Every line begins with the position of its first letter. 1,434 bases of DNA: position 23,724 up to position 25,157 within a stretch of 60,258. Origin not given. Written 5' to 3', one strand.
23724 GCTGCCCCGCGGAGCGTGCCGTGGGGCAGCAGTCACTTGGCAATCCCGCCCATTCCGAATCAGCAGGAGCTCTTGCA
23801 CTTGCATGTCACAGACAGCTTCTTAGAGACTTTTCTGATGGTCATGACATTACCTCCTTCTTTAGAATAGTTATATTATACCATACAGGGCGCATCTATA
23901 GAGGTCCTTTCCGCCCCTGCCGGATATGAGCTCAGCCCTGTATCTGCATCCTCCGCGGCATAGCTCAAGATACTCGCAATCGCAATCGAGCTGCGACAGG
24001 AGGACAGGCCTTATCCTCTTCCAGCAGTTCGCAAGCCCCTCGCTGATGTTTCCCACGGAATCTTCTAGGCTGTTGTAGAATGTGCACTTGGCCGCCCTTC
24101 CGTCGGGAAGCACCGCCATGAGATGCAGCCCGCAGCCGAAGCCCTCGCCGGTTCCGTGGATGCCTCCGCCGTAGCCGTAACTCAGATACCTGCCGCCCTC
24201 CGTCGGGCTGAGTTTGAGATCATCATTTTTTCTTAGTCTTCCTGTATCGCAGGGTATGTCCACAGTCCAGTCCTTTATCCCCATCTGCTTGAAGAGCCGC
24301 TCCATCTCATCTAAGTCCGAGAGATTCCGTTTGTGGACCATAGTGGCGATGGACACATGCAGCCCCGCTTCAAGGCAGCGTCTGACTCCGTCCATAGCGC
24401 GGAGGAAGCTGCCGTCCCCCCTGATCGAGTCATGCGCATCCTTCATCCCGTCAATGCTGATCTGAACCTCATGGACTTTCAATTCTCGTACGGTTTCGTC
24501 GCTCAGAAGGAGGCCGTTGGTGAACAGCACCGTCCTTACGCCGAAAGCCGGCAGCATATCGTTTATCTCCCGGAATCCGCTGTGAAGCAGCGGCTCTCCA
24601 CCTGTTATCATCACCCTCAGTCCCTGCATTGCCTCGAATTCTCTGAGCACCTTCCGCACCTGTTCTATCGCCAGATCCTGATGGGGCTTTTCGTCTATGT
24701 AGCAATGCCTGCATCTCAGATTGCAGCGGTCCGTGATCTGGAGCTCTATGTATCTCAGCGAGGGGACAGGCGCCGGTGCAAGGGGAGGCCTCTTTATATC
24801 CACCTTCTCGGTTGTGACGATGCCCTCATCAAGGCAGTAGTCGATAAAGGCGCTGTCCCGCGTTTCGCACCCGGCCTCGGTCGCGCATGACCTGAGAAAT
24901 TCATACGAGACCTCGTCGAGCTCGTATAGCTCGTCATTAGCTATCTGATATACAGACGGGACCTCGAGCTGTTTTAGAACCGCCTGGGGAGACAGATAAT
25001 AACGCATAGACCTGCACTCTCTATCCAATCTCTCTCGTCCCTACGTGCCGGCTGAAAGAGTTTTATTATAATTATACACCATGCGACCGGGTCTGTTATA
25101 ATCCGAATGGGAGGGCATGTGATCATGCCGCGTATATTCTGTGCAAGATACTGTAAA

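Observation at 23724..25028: Radical-SAM/SPASM enzyme followed by an unannotated 20-codon Cys-rich ORF: candidate small RiPP system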

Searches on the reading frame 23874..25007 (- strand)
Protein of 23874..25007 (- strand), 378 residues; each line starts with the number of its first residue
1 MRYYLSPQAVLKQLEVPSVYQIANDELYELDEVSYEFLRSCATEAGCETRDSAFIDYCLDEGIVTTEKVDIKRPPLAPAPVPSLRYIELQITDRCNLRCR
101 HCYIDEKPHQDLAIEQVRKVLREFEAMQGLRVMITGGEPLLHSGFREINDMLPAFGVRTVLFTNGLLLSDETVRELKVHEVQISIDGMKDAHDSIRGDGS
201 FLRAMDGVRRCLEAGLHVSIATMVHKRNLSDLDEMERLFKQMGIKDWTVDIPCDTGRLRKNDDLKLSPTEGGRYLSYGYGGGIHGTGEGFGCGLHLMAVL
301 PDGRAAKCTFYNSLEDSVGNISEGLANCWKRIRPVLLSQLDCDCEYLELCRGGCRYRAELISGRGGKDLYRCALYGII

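Call 5: search_protein_families(library=ncbifam, proteins=[window:23874-25007:-], max_evalue=0.01)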
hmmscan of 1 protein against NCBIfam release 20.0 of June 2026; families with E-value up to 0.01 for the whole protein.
window:23874-25007:- (378 aa): 80 families (the best 25 are shown)
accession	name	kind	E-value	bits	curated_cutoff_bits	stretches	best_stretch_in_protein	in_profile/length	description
NF050035.1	rSAM_WgK_link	exception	1.6e-30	106.3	650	1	86-263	10-195/367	radical SAM/SPASM peptide maturase WgkB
TIGR04054.1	rSAM_NirJ1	equivalog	2.1e-30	105.6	650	1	89-245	40-203/387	putative heme d1 biosynthesis radical SAM protein NirJ1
TIGR04250.1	SCM_rSAM_ScmE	equivalog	3.7e-30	105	400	1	85-267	3-195/358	SynChlorMet cassette radical SAM/SPASM protein ScmE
TIGR04545.1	rSAM_ahbD_hemeb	equivalog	1.5e-29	103.5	500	1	89-277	4-200/339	heme b synthase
TIGR04347.1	pseudo_SAM_Halo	equivalog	6.1e-29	101.5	525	1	90-247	43-207/390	TIGR04347 family pseudo-SAM/SPASM protein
TIGR04546.1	rSAM_ahbC_deAc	equivalog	4.6e-28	98.1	650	1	90-244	44-205/390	12,18-didecarboxysiroheme deacetylase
TIGR04051.1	rSAM_NirJ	equivalog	5.9e-28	97.8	515.45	1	91-260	8-184/354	heme d1 biosynthesis radical SAM protein NirJ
TIGR04251.1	SCM_rSAM_ScmF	equivalog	8.8e-25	87.8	400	1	84-246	3-176/353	SynChlorMet cassette radical SAM/SPASM protein ScmF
TIGR04053.2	TIGR04053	equivalog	9.1e-25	87.7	395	1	91-267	14-201/366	TIGR04053 family radical SAM/SPASM domain-containing protein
TIGR04133.1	rSAM_w_lipo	hypoth_equivalog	1e-24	87.1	425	1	83-270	22-220/350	TIGR04133 family radical SAM/SPASM protein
TIGR03962.1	mycofact_rSAM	equivalog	1.1e-24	87.3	265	1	90-245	17-179/339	mycofactocin radical SAM maturase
TIGR04303.1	GeoRSP_rSAM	equivalog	1.4e-24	87.3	400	1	87-271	7-197/325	GeoRSP system radical SAM/SPASM protein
NF049973.1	radical_Rv1681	equivalog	2.8e-24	85.7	380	1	91-245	78-240/326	Rv1681 family radical SAM protein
TIGR04055.1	rSAM_NirJ2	equivalog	9.2e-24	84.6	500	1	89-263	4-185/326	putative heme d1 biosynthesis radical SAM protein NirJ2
TIGR04340.1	rSAM_ACGX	hypoth_equivalog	1.8e-23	83.3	400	1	88-237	6-167/341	radical SAM/SPASM domain protein, ACGX system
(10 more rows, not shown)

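Call 6: search_protein_families(library=pfam, proteins=[window:23874-25007:-], max_evalue=0.01)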
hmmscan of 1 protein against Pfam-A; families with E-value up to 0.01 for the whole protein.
window:23874-25007:- (378 aa): 2 families
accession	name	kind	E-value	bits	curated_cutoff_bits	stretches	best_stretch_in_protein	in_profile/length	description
PF04055.27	Radical_SAM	-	1.6e-23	84.1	29.5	1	90-238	2-165/166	Radical SAM superfamily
PF13353.11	Fer4_12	-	0.0099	16.6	22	0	94-188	14-116/137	4Fe-4S single cluster domain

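Call 7: find_homologous_proteins(query=window:23874-25007:-, max_evalue=0.00001)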
Query window:23874-25007:- (378 aa): 5046 proteins with E <= 0.00001 among 8000 candidates; the best 120 are listed.
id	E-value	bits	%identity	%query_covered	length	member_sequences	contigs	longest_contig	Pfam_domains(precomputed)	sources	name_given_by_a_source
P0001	7.5e-259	876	100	100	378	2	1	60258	PF04055.28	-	-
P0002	1.7e-188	644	72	100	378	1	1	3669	PF04055.28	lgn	-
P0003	6.6e-172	590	64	100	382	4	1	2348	PF04055.28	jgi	jgi:radical SAM protein with 4Fe4S-binding SPASM domain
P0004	1.1e-170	586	65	100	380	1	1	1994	PF04055.28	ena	-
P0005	1.1e-170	586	65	100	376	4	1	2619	PF04055.28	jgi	jgi:radical SAM protein with 4Fe4S-binding SPASM domain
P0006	1.8e-170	585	65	100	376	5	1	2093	PF04055.28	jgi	jgi:radical SAM protein with 4Fe4S-binding SPASM domain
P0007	2.0e-170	585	66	100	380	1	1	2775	PF04055.28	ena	-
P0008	6.6e-170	583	64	100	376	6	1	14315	PF04055.28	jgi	jgi:radical SAM protein with 4Fe4S-binding SPASM domain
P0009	1.3e-169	582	65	100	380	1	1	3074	PF04055.28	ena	-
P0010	1.5e-169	582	64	100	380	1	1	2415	PF04055.28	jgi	jgi:radical SAM protein with 4Fe4S-binding SPASM domain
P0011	1.8e-169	582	65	100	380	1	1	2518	PF04055.28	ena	-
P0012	1.9e-169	582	65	100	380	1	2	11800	PF04055.28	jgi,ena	-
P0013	1.9e-169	582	63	100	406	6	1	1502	PF04055.28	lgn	-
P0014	4.0e-169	581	65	100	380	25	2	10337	PF04055.28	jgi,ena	-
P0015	1.0e-168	579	65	100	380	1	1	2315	PF04055.28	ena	-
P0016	1.2e-168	579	65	100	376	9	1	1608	PF04055.28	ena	-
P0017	1.4e-168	579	65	100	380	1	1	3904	PF04055.28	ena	-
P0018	1.6e-168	579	64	100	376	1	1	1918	PF04055.28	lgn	-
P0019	1.8e-168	579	64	100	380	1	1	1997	PF04055.28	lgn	-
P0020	2.0e-168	578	64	100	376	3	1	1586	PF04055.28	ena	-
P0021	2.9e-168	578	64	100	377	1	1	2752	PF04055.28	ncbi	-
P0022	3.9e-168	577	65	100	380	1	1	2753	PF04055.28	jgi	-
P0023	4.4e-168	577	64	100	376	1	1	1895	PF04055.28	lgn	-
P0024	1.0e-167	576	64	100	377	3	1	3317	PF04055.28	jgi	jgi:radical SAM protein with 4Fe4S-binding SPASM domain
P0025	1.3e-167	576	64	100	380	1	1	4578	PF04055.28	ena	-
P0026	1.7e-167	575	63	100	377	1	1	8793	PF04055.28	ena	-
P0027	2.2e-167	575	64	100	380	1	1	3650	PF04055.28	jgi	-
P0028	2.5e-167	575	65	100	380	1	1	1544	PF04055.28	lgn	-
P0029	2.6e-167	575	64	100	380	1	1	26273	PF04055.28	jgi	jgi:radical SAM protein with 4Fe4S-binding SPASM domain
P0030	2.7e-167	575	63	100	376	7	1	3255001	PF04055.28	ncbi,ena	-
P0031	3.0e-167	574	64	100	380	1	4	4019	PF04055.28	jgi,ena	-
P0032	3.1e-167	574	64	100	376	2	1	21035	PF04055.28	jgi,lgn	jgi:radical SAM protein with 4Fe4S-binding SPASM domain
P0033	3.2e-167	574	64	100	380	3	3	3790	PF04055.28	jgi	jgi:radical SAM protein with 4Fe4S-binding SPASM domain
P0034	4.8e-167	574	63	100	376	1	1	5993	PF04055.28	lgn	-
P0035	6.1e-167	573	64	100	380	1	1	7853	PF04055.28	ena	-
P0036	8.6e-167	573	64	100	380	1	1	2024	PF04055.28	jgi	jgi:radical SAM protein with 4Fe4S-binding SPASM domain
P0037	1.3e-166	572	65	100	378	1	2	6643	PF04055.28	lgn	-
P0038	2.8e-166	571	63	100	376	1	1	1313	PF04055.28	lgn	-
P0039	3.1e-166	571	63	100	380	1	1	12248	PF04055.28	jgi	jgi:radical SAM protein with 4Fe4S-binding SPASM domain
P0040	4.1e-166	571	65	100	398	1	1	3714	PF04055.28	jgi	jgi:radical SAM protein with 4Fe4S-binding SPASM domain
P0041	4.3e-166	571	64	100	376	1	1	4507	PF04055.28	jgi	jgi:radical SAM protein with 4Fe4S-binding SPASM domain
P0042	5.2e-166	570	62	100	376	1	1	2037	PF04055.28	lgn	-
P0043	9.3e-166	570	63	100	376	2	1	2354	PF04055.28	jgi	jgi:radical SAM protein with 4Fe4S-binding SPASM domain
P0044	1.3e-165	569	63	100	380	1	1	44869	PF04055.28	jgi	jgi:radical SAM protein with 4Fe4S-binding SPASM domain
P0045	1.3e-165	569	62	100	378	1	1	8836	PF04055.28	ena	-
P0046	1.3e-165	569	63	100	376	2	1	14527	PF04055.28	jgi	jgi:radical SAM protein with 4Fe4S-binding SPASM domain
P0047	1.4e-165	569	62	100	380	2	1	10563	PF04055.28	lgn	-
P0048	1.5e-165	569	63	100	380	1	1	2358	PF04055.28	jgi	jgi:radical SAM protein with 4Fe4S-binding SPASM domain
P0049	1.5e-165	569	63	100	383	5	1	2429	PF04055.28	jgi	jgi:radical SAM protein with 4Fe4S-binding SPASM domain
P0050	1.5e-165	569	63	100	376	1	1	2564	PF04055.28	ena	-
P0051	2.1e-165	568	62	100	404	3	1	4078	PF04055.28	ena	-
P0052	2.3e-165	568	63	100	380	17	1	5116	PF04055.28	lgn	-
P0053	3.0e-165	568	62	100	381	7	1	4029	PF04055.28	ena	-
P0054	3.3e-165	568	63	100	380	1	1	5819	PF04055.28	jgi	jgi:radical SAM protein with 4Fe4S-binding SPASM domain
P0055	4.1e-165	567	62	100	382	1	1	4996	PF04055.28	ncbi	-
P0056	4.2e-165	567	64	100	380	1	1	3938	PF04055.28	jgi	jgi:radical SAM protein with 4Fe4S-binding SPASM domain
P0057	4.3e-165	567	64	100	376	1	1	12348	PF04055.28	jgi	jgi:radical SAM protein with 4Fe4S-binding SPASM domain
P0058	5.1e-165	567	63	100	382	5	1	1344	PF04055.28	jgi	jgi:radical SAM protein with 4Fe4S-binding SPASM domain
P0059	5.2e-165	567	63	100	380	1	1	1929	PF04055.28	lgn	-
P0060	5.7e-165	567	62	100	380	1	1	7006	PF04055.28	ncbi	-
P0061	7.3e-165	567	62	100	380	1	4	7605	PF04055.28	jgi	jgi:radical SAM protein with 4Fe4S-binding SPASM domain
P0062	7.6e-165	567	63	100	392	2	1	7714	PF04055.28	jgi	jgi:radical SAM protein with 4Fe4S-binding SPASM domain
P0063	9.8e-165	566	64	100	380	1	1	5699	PF04055.28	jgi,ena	-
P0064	1.1e-164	566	63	100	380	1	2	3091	PF04055.28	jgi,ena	-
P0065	1.1e-164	566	63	100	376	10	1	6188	PF04055.28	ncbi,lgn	-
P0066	1.3e-164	566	61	100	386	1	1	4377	PF04055.28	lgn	-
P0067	1.3e-164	566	63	99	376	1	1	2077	PF04055.28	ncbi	-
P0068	1.7e-164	565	63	100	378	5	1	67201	PF04055.28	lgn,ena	-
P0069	1.8e-164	565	63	100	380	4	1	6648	PF04055.28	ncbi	-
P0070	2.0e-164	565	61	100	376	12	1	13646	PF04055.28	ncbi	-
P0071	2.0e-164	565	62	100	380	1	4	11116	PF04055.28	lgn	-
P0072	2.2e-164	565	62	100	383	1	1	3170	PF04055.28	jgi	jgi:radical SAM protein with 4Fe4S-binding SPASM domain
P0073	2.8e-164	565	62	100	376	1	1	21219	PF04055.28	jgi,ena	-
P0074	2.8e-164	565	63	100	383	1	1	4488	PF04055.28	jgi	-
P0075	3.2e-164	565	61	100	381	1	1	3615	PF04055.28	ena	-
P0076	3.9e-164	564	62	100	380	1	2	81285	PF04055.28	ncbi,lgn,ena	-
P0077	4.5e-164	564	63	100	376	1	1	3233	PF04055.28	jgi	jgi:radical SAM protein with 4Fe4S-binding SPASM domain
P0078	5.3e-164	564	62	100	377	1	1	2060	PF04055.28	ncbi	-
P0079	7.5e-164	563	62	100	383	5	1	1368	PF04055.28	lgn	-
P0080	7.6e-164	563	62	100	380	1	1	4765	PF04055.28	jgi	-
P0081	7.7e-164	563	62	100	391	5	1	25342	PF04055.28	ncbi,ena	-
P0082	9.2e-164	563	61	100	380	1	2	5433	PF04055.28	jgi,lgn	jgi:radical SAM protein with 4Fe4S-binding SPASM domain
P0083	1.0e-163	563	62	100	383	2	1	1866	PF04055.28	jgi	-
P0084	1.1e-163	563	62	100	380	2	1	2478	PF04055.28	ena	-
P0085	1.2e-163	563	62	100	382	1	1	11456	PF04055.28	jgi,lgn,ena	-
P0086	1.3e-163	563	61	100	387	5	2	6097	PF04055.28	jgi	jgi:radical SAM protein with 4Fe4S-binding SPASM domain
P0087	1.4e-163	562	62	100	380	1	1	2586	PF04055.28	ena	-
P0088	1.4e-163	562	62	100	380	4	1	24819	PF04055.28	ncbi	-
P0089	1.5e-163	562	62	100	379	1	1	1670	PF04055.28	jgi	-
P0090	1.5e-163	562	63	100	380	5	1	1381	PF04055.28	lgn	-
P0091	1.8e-163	562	61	100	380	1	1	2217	PF04055.28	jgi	jgi:radical SAM protein with 4Fe4S-binding SPASM domain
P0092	1.8e-163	562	61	100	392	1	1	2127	PF04055.28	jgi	jgi:radical SAM protein with 4Fe4S-binding SPASM domain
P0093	1.9e-163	562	62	100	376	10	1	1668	PF04055.28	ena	-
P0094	2.3e-163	562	61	100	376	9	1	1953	PF04055.28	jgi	jgi:radical SAM protein with 4Fe4S-binding SPASM domain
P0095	2.5e-163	562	61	100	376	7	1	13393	PF04055.28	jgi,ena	-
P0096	2.8e-163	561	61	100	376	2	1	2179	PF04055.28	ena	-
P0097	3.1e-163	561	62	100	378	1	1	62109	PF04055.28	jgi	jgi:radical SAM protein with 4Fe4S-binding SPASM domain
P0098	3.2e-163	561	61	100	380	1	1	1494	PF04055.28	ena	-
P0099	3.9e-163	561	62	100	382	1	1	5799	PF04055.28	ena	-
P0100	5.0e-163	561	64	98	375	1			PF04055.28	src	-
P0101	5.7e-163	560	63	100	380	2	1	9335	PF04055.28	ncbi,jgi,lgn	jgi:radical SAM protein with 4Fe4S-binding SPASM domain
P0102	6.3e-163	560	61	100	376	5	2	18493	PF04055.28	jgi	jgi:radical SAM protein with 4Fe4S-binding SPASM domain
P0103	6.6e-163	560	64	100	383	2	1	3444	PF04055.28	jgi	-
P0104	6.8e-163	560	62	100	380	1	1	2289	PF04055.28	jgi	jgi:radical SAM protein with 4Fe4S-binding SPASM domain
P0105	7.9e-163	560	62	100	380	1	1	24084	PF04055.28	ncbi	-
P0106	8.6e-163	560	62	100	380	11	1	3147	PF04055.28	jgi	-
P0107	8.8e-163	560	61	100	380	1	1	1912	PF04055.28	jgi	jgi:radical SAM protein with 4Fe4S-binding SPASM domain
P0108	8.9e-163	560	61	100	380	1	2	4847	PF04055.28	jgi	-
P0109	9.1e-163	560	60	100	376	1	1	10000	PF04055.28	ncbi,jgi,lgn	-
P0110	9.6e-163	560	61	100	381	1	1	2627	PF04055.28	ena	-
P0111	9.6e-163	560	61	100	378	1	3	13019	PF04055.28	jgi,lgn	jgi:radical SAM protein with 4Fe4S-binding SPASM domain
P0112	1.0e-162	560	62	100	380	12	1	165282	PF04055.28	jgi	jgi:radical SAM protein with 4Fe4S-binding SPASM domain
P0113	1.1e-162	559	62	100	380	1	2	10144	PF04055.28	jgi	jgi:radical SAM protein with 4Fe4S-binding SPASM domain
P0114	1.2e-162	559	62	100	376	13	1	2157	PF04055.28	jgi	jgi:radical SAM protein with 4Fe4S-binding SPASM domain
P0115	1.2e-162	559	61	100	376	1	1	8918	PF04055.28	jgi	jgi:radical SAM protein with 4Fe4S-binding SPASM domain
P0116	1.6e-162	559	61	100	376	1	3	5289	PF04055.28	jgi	jgi:radical SAM protein with 4Fe4S-binding SPASM domain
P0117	1.6e-162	559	63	100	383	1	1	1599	PF04055.28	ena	-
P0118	1.8e-162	559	63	100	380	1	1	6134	PF04055.28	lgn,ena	-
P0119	1.9e-162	559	63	100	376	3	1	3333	PF04055.28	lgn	-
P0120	2.0e-162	559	63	100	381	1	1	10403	PF04055.28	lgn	-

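Call 10: find_related_loci(query=A1, collection=genome_contigs, flank=4000)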
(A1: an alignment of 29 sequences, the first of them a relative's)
Query A1 (378 aa) in genome_contigs; peptide patterns used: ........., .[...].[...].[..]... (x = any residue, [..] = any of these).
480 stretches matched a pattern; 403 encode a relative of the query (tblastn E <= 1e-3); the best 80 are kept; 80 distinct loci.
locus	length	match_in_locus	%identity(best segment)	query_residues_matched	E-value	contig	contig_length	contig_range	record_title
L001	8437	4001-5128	63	1-378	3e-168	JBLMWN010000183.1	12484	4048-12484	MAG: Betaproteobacteria bacterium isolate MAG281 PRJNA957066_bin7_renamed_208, whole genome shotgun sequence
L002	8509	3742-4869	64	1-378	2e-166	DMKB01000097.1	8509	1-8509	MAG TPA_asm: Nitrospiraceae bacterium isolate UBA9217 contig_131459, whole genome shotgun sequence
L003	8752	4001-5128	60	1-378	1e-165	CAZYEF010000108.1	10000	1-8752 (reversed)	MAG TPA_asm: uncultured Nitrospiraceae bacterium isolate binchicken_co20_223 genome assembly, contig: NODE_12263_length_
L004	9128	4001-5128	62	1-378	1e-165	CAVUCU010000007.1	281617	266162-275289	MAG: Nitrospirota bacterium isolate MFD05442.bin.1.86 genome assembly, contig: contig_67861, whole genome shotgun sequen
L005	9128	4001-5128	61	1-378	3e-164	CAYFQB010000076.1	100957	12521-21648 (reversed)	MAG TPA_asm: uncultured Nitrospiraceae bacterium isolate ERP108616_co1_118 genome assembly, contig: k119_1241735, whole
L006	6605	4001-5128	60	1-378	1e-163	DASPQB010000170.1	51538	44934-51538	MAG TPA_asm: Nitrospirota bacterium isolate SMAG_U12188 k141_311890, whole genome shotgun sequence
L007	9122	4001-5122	61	3-378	8e-163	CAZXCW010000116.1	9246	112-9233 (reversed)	MAG TPA_asm: uncultured Nitrospiraceae bacterium isolate SRP323688_co1_259 genome assembly, contig: NODE_10995_length_92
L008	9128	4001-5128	60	1-378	4e-163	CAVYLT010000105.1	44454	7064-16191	MAG: Nitrospirota bacterium isolate MFD01299.bin.2.211 genome assembly, contig: contig_7989, whole genome shotgun sequen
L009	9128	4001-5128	59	1-378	9e-163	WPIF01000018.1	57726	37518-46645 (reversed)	MAG: Nitrospirae bacterium isolate X2_MetaBAT.7 scaffold_176, whole genome shotgun sequence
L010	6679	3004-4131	64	1-378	7e-162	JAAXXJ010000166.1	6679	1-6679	MAG: Nitrospirae bacterium isolate W9_Combined_metabat2_096 W9_Combined_metabat2_096_NODE_7313, whole genome shotgun seq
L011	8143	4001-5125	63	1-378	2e-161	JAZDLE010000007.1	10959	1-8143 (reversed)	MAG: Nitrospirota bacterium isolate MEGAHIT-group-0.570 k141_13874674, whole genome shotgun sequence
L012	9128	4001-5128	65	1-378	2e-160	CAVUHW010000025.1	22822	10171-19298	MAG: Nitrospirota bacterium isolate MFD02199.bin.2.126 genome assembly, contig: contig_47621, whole genome shotgun seque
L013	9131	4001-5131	60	1-378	2e-160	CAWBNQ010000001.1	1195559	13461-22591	MAG: Nitrospirota bacterium isolate MFD01299.bin.1.15 genome assembly, contig: contig_15494, whole genome shotgun sequen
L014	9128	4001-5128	60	1-376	5e-160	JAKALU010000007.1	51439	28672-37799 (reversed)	MAG: Nitrospirae bacterium isolate WY5.bin134 NODE_914_length_51439_cov_1.468916, whole genome shotgun sequence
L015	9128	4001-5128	62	1-378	3e-160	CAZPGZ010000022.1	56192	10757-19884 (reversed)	MAG TPA_asm: uncultured Nitrospiraceae bacterium isolate binchicken_co20_233 genome assembly, contig: NODE_1384_length_5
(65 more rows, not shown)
